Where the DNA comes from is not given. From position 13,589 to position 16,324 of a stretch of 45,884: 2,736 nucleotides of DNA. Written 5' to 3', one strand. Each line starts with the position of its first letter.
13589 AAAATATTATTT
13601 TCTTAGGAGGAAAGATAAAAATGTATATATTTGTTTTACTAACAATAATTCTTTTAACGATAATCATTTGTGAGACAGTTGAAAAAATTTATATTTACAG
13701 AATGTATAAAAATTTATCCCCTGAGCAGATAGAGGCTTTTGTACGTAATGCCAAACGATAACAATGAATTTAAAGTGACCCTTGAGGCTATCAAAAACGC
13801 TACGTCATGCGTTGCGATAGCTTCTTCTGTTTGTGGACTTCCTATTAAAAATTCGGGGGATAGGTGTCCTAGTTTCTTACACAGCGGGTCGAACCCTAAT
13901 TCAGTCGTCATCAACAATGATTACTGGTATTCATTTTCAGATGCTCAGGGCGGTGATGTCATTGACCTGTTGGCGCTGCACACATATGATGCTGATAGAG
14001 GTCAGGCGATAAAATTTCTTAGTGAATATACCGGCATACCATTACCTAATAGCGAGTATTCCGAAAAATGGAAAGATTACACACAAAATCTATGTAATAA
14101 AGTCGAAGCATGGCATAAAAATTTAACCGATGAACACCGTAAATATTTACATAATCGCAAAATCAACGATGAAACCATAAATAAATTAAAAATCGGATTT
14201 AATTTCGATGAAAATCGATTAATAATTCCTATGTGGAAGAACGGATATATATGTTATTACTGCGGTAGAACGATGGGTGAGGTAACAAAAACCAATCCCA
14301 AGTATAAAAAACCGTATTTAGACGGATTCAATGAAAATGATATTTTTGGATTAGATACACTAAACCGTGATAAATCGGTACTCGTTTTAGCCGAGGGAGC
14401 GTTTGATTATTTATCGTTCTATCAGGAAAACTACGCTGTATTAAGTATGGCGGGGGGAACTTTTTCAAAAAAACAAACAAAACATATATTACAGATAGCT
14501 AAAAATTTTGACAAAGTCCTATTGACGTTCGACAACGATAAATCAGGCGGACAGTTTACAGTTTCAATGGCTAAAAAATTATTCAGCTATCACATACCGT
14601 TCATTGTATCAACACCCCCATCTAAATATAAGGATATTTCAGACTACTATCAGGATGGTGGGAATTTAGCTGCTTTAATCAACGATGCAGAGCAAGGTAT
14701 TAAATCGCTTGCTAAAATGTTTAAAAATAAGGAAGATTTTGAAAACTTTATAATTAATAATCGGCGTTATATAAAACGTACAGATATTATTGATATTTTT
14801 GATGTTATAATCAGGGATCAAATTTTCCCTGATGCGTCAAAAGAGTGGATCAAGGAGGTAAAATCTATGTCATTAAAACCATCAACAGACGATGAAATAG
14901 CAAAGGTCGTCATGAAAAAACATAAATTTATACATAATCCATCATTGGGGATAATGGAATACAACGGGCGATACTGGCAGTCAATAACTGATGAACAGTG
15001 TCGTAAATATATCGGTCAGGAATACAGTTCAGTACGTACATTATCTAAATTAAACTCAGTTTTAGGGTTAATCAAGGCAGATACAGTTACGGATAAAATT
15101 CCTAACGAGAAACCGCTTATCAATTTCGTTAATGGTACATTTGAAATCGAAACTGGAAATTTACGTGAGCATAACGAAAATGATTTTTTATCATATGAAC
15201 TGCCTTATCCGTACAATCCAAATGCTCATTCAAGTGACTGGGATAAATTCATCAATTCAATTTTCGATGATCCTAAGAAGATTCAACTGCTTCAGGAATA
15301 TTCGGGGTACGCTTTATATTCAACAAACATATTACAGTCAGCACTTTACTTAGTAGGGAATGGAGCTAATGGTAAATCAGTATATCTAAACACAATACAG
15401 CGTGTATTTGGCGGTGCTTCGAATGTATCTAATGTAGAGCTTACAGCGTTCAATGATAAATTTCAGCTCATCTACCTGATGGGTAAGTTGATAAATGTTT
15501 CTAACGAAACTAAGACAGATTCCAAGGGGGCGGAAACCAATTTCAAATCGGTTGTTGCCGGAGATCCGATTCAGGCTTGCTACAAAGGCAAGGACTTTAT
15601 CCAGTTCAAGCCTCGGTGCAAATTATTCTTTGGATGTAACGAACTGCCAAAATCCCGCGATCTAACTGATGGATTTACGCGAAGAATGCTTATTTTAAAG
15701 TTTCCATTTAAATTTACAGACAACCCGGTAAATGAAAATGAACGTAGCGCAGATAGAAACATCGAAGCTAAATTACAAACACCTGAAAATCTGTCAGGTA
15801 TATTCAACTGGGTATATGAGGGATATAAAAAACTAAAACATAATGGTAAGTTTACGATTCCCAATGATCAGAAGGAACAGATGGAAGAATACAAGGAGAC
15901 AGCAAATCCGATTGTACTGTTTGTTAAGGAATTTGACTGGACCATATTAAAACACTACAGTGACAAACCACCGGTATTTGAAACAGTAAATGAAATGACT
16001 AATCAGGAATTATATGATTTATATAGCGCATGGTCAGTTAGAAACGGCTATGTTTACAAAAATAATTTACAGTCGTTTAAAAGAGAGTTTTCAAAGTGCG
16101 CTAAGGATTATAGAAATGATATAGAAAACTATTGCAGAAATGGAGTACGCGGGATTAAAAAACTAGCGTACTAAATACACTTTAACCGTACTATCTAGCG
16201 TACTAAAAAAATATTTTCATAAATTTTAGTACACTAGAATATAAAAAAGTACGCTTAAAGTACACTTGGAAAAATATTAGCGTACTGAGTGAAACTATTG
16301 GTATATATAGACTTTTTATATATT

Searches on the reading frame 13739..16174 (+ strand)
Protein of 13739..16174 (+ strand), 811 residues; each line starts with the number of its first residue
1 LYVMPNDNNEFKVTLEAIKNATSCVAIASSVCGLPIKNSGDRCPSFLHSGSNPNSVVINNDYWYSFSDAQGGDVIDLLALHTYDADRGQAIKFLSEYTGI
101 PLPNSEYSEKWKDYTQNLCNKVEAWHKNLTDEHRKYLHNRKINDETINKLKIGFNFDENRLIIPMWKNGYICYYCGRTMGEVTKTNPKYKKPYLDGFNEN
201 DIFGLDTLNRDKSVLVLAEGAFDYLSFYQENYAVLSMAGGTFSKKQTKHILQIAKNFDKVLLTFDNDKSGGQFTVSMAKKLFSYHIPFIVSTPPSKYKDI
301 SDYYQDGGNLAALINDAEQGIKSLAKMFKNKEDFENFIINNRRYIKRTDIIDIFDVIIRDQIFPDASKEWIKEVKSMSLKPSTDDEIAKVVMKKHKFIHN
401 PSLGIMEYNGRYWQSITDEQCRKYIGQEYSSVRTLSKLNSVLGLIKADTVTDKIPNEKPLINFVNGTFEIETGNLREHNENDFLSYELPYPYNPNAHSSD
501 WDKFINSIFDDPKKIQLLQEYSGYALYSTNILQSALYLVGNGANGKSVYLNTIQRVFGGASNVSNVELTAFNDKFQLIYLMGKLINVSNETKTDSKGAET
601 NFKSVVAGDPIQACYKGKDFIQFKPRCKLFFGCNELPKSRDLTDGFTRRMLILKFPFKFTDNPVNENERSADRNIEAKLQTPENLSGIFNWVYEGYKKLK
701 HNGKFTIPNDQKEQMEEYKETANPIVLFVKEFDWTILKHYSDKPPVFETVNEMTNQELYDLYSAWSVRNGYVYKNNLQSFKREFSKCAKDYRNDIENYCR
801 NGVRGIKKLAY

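Call 5: search_protein_families(library=pfam, proteins=[window:13739-16174:+], max_evalue=0.01)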
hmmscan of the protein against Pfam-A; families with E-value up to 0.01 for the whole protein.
window:13739-16174:+ (811 aa): 6 families
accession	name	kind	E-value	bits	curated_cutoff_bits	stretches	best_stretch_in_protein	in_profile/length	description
PF19263.5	DUF5906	-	5e-18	66.2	27.6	1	538-649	1-114/114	Family of unknown function (DUF5906)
PF08706.16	D5_N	-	6.5e-14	52.9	22.4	1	394-509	9-144/145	D5 N terminal like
PF13155.12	Toprim_2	-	4.4e-12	46.6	22.1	1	216-303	1-87/88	Toprim-like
PF01751.28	Toprim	-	8.2e-05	23.1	23.1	1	215-279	2-78/96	Toprim domain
PF08275.17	DNAG_N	-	0.00063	20.3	26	0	127-165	8-46/128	DNA primase catalytic core, N-terminal domain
PF13662.12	Toprim_4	-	0.0021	18.7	25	1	214-283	2-76/85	Toprim domain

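Call 6: search_protein_families(library=phrogs, proteins=[window:13739-16174:+], max_evalue=0.01)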
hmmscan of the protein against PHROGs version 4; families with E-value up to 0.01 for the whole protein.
window:13739-16174:+ (811 aa): 17 families
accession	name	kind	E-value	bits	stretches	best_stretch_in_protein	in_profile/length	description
phrog_864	-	DNA, RNA and nucleotide metabolism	6.9e-83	280.7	1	290-791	132-603/1064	DNA primase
phrog_6088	-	DNA, RNA and nucleotide metabolism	1.8e-69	236.1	1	210-804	185-756/772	DNA primase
phrog_1156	-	DNA, RNA and nucleotide metabolism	3.7e-53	182.2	1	456-778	479-792/855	DNA primase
phrog_1829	-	DNA, RNA and nucleotide metabolism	3.4e-51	175.3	1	450-788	420-737/772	DNA primase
phrog_2478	-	DNA, RNA and nucleotide metabolism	1.9e-40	139.7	1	456-788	504-822/854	DNA polymerase/primase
phrog_7601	-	unknown function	1.7e-33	117.2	1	516-792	3-258/289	-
phrog_47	-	DNA, RNA and nucleotide metabolism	1.4e-31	110.9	1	54-332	64-357/947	DNA primase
phrog_1883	-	DNA, RNA and nucleotide metabolism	3e-25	89.7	1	451-771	407-714/756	DNA helicase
phrog_239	-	DNA, RNA and nucleotide metabolism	3.3e-23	83.6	1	41-319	43-310/801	DNA primase/helicase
phrog_16950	-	DNA, RNA and nucleotide metabolism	1.3e-22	80.6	1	451-794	472-816/843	DNA primase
phrog_16213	-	DNA, RNA and nucleotide metabolism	1.7e-20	73.9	1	428-771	283-619/732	DNA primase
phrog_6444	-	DNA, RNA and nucleotide metabolism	9.8e-17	62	2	159-314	202-363/577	DNA primase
phrog_849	-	DNA, RNA and nucleotide metabolism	1.4e-13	51.7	1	115-311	130-335/435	DNA primase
phrog_12939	-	DNA, RNA and nucleotide metabolism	1.2e-06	29.5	1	505-622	185-302/368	DNA primase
phrog_2249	-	DNA, RNA and nucleotide metabolism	2e-06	27.8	1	365-789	379-761/802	DNA primase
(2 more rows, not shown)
